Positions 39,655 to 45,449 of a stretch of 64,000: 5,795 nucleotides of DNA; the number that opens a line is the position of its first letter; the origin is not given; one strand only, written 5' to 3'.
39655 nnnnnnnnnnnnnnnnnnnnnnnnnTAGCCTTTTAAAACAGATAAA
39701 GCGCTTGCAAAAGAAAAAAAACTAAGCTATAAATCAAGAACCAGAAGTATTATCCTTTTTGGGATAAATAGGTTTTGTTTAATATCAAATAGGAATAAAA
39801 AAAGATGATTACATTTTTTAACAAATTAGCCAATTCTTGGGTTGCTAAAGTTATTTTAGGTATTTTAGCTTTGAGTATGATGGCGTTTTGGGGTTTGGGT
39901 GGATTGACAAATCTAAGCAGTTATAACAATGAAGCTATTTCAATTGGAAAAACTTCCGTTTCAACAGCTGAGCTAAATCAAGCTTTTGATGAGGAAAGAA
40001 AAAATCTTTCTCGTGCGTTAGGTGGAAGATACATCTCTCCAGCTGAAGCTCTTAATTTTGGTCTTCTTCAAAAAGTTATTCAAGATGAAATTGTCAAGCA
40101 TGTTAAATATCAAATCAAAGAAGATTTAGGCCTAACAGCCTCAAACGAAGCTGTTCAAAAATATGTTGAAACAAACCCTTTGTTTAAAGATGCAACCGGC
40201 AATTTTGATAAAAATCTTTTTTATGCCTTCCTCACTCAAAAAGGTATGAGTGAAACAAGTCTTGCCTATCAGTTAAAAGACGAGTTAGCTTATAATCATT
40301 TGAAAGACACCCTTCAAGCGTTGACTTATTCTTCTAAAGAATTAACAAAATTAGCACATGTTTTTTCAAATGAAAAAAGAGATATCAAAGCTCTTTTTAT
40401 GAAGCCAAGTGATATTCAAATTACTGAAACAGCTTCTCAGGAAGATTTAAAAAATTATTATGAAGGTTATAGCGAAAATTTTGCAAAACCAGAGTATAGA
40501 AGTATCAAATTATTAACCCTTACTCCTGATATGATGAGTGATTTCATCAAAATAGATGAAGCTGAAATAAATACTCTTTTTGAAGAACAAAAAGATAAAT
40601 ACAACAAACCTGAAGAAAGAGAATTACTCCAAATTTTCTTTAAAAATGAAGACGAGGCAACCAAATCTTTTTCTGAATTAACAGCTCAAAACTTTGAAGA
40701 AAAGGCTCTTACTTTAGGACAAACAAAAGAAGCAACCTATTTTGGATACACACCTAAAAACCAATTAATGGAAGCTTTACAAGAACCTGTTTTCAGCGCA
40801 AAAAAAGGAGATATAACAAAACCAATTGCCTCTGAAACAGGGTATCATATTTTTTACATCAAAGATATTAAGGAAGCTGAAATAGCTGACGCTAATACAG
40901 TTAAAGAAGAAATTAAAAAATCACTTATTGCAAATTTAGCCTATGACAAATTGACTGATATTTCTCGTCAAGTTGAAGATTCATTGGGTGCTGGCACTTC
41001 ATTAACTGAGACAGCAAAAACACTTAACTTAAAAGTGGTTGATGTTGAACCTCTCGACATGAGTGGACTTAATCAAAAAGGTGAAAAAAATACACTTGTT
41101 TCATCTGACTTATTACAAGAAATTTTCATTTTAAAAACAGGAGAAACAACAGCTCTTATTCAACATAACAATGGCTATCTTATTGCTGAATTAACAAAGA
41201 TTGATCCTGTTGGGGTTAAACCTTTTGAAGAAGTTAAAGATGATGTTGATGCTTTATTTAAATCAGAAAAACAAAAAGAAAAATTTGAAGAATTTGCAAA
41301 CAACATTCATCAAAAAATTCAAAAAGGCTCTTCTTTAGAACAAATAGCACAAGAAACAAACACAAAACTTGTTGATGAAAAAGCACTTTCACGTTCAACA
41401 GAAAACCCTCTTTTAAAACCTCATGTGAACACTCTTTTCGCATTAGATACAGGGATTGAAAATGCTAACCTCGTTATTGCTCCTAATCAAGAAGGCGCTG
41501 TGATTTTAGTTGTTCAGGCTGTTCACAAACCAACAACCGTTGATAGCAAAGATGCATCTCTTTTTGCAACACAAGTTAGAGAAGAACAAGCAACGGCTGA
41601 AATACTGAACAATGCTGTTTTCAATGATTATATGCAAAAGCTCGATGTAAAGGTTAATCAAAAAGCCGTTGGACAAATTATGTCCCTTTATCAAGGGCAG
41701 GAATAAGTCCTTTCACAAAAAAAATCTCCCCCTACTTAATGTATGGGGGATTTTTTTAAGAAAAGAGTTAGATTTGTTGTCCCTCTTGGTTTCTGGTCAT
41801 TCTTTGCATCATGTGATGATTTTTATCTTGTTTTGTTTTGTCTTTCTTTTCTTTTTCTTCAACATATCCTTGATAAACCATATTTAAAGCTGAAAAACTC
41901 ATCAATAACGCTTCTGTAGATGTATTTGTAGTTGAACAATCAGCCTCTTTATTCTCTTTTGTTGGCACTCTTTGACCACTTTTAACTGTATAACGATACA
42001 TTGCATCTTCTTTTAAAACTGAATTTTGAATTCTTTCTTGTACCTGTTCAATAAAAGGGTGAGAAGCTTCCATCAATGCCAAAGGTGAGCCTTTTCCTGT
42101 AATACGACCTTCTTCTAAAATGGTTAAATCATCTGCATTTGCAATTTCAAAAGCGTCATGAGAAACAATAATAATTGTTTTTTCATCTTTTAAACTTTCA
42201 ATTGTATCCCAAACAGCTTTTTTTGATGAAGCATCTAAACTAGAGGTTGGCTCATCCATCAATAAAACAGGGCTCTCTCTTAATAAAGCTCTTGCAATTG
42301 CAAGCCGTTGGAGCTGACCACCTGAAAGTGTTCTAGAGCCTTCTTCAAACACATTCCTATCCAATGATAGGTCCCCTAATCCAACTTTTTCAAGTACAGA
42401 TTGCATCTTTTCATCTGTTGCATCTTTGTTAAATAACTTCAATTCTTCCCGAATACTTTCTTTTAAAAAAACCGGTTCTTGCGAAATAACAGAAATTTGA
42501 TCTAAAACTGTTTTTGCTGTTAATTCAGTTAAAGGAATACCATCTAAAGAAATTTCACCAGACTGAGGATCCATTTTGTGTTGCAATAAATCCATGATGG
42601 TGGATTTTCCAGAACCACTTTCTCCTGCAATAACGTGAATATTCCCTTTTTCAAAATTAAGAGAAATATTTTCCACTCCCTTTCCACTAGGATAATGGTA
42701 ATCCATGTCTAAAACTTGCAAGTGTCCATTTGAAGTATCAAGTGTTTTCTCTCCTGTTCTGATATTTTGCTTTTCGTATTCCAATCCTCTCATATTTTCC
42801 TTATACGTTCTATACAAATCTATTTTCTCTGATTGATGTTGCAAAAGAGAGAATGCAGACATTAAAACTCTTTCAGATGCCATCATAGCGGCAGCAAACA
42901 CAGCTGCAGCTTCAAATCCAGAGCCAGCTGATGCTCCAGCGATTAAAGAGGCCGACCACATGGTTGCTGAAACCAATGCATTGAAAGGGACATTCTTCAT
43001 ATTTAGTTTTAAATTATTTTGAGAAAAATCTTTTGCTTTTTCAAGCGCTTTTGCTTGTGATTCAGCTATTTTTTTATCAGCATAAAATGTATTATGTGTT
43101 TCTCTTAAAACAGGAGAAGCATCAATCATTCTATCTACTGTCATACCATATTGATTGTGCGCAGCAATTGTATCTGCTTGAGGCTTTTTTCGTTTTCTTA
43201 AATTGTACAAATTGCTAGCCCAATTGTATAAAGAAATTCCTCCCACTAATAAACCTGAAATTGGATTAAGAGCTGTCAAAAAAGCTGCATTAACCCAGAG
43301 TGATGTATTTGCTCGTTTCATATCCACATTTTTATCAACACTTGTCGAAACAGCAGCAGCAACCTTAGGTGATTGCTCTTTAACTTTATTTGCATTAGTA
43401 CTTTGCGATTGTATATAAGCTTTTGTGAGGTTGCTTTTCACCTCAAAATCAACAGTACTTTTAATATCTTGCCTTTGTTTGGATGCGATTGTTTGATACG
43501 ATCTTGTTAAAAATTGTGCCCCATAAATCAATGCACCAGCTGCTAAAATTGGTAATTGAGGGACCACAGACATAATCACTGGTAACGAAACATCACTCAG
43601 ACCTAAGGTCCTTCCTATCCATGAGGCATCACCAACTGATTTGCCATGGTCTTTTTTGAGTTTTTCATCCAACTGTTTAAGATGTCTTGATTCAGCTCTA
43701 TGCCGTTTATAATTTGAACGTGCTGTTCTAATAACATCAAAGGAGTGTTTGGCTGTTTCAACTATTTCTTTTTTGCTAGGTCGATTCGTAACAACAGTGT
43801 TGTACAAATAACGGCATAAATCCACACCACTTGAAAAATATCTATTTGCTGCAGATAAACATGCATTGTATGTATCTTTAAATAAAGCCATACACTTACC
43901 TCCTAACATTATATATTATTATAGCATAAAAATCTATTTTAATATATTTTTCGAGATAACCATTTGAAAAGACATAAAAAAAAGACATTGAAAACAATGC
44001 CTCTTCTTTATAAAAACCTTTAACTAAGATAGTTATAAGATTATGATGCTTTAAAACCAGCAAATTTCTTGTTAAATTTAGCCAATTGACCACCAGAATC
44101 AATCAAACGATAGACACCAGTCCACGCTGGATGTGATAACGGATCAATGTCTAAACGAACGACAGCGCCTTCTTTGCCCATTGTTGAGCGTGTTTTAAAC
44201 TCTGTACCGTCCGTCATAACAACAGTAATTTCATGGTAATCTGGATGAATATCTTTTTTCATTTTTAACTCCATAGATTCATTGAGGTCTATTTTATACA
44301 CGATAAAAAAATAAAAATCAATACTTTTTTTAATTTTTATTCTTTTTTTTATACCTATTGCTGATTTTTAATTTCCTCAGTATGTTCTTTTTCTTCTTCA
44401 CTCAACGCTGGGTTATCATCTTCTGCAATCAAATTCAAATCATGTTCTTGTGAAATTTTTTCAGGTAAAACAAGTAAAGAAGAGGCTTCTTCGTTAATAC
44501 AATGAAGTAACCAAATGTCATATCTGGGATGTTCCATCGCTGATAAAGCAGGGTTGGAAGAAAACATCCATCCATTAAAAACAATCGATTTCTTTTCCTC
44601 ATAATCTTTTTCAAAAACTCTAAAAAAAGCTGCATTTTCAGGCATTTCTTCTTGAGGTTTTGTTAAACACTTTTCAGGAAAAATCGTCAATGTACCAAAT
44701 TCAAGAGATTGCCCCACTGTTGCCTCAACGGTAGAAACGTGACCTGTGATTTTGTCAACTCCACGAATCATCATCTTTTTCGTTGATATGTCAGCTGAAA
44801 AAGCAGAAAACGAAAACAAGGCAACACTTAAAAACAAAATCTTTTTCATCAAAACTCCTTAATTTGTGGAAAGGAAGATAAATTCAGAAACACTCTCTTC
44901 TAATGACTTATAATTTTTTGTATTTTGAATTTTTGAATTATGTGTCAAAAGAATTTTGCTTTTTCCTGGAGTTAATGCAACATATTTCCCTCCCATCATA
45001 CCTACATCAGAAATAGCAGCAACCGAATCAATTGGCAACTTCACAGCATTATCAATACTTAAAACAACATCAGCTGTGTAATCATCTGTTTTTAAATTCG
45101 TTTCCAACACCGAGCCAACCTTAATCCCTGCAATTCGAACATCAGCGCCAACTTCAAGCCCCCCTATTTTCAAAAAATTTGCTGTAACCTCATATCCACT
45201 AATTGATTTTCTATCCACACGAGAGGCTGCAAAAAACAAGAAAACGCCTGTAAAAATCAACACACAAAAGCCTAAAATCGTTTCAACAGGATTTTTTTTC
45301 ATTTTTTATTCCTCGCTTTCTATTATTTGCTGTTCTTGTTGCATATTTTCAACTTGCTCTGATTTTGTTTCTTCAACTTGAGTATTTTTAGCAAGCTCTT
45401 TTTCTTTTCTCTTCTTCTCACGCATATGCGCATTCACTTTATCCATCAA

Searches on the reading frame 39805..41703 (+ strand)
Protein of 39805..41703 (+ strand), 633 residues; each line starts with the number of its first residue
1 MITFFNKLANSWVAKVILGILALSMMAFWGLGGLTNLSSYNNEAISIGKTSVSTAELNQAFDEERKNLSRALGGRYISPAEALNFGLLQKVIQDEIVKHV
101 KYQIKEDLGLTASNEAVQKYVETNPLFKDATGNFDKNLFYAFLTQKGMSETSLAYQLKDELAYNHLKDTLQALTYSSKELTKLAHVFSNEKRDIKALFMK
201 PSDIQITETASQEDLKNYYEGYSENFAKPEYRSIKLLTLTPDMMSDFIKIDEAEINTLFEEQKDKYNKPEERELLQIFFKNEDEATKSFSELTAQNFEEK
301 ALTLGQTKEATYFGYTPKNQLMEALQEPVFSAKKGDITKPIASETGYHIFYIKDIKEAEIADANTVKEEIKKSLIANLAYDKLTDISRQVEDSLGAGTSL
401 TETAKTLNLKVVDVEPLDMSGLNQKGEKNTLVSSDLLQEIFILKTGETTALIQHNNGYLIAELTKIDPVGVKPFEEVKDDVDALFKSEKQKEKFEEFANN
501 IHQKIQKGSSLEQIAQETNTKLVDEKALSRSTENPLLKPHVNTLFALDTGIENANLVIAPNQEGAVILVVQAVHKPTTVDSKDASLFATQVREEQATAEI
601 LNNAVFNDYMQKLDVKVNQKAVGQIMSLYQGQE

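Call 17: search_protein_families(library=pfam, proteins=[window:39805-41703:+], max_evalue=0.001)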
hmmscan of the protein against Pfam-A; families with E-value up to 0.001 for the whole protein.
window:39805-41703:+ (633 aa): 6 families
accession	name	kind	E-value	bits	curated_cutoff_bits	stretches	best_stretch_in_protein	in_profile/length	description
PF13624.11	SurA_N_3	-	3.1e-32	112.1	27.2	1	1-166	1-161/162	SurA-like N-terminal domain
PF13145.12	Rotamase_2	-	4.8e-32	111.7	27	2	250-368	1-121/121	PPIC-type PPIASE domain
PF13623.11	SurA_N_2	-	3.8e-18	66.2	28.5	1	5-143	4-145/145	SurA-like N-terminal domain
PF00639.27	Rotamase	-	1.9e-10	42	21.7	1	284-354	31-97/97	PPIC-type PPIASE domain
PF13616.12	Rotamase_3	-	2.1e-08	35.2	22.5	1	283-354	48-114/116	PPIC-type PPIASE domain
PF01159.24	Ribosomal_L6e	-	0.00076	20.3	21.4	1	455-552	10-105/111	Ribosomal protein L6e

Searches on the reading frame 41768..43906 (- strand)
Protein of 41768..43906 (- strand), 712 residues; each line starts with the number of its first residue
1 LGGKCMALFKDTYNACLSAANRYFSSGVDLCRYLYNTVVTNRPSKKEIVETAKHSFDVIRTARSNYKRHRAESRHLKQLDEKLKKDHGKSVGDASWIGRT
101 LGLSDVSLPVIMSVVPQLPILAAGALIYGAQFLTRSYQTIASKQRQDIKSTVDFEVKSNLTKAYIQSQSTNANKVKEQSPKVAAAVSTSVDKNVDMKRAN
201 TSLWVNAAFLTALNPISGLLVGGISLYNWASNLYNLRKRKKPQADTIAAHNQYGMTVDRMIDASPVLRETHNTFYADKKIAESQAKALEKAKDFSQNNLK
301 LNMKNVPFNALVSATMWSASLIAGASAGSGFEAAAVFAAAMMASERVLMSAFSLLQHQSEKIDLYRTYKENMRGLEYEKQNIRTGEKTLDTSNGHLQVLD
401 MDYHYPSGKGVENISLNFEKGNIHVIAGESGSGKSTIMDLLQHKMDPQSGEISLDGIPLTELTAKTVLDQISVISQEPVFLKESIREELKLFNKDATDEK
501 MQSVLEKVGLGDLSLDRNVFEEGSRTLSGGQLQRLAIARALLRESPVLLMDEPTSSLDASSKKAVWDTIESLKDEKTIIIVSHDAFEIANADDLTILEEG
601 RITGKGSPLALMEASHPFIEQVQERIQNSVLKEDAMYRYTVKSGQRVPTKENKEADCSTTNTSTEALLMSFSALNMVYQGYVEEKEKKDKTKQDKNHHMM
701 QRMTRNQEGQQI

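Call 17: search_protein_families(library=pfam, proteins=[window:41768-43906:-], max_evalue=0.001)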
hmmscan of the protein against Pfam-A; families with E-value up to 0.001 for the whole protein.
window:41768-43906:- (712 aa): 7 families
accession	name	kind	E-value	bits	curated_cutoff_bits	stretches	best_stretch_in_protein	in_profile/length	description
PF00005.33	ABC_tran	-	1.6e-33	116.7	25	1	412-555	2-137/137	ABC transporter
PF02463.25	SMC_N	-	1.4e-08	34.9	40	1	487-595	109-209/220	RecF/RecN/SMC N terminal domain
PF13304.12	AAA_21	-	1.5e-07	32.2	27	0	526-588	237-303/304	AAA domain, putative AbiEii toxin, Type IV TA system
PF13555.12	AAA_29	-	2.5e-05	24.3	27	1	417-449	18-50/61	P-loop containing region of AAA domain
PF03193.22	RsgA_GTPase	-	3.8e-05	24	30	1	402-453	85-138/174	RsgA GTPase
PF06414.18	Zeta_toxin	-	0.00014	21.8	22.3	0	419-455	14-50/199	Zeta toxin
PF13476.12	AAA_23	-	0.00093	20.3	27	1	412-441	11-39/201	AAA domain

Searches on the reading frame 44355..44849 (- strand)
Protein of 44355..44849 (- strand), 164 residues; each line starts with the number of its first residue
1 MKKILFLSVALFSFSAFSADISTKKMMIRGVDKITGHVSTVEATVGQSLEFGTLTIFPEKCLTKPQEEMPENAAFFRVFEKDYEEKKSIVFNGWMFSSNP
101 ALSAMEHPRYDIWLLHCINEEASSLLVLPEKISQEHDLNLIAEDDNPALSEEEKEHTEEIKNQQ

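Call 17: search_protein_families(library=pfam, proteins=[window:44355-44849:-], max_evalue=0.001)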
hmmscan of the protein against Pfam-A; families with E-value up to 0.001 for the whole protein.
window:44355-44849:- (164 aa): 1 family
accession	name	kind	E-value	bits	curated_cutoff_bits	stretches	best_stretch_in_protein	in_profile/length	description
PF09923.14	DUF2155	-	7.9e-28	96.9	27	1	28-117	3-89/89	Uncharacterized protein conserved in bacteria (DUF2155)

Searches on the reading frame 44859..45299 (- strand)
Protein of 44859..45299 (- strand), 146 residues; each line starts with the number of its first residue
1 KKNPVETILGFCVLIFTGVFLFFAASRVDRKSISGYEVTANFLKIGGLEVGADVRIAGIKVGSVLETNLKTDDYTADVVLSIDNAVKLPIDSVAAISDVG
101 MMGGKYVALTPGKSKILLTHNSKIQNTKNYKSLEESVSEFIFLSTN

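Call 17: search_protein_families(library=pfam, proteins=[window:44859-45299:-], max_evalue=0.001)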
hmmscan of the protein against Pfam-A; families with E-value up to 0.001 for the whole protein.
window:44859-45299:- (146 aa): 1 family
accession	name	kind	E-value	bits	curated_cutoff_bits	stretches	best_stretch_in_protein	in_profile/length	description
PF02470.25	MlaD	-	2.7e-19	69.6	25.1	1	35-112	2-81/81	MlaD protein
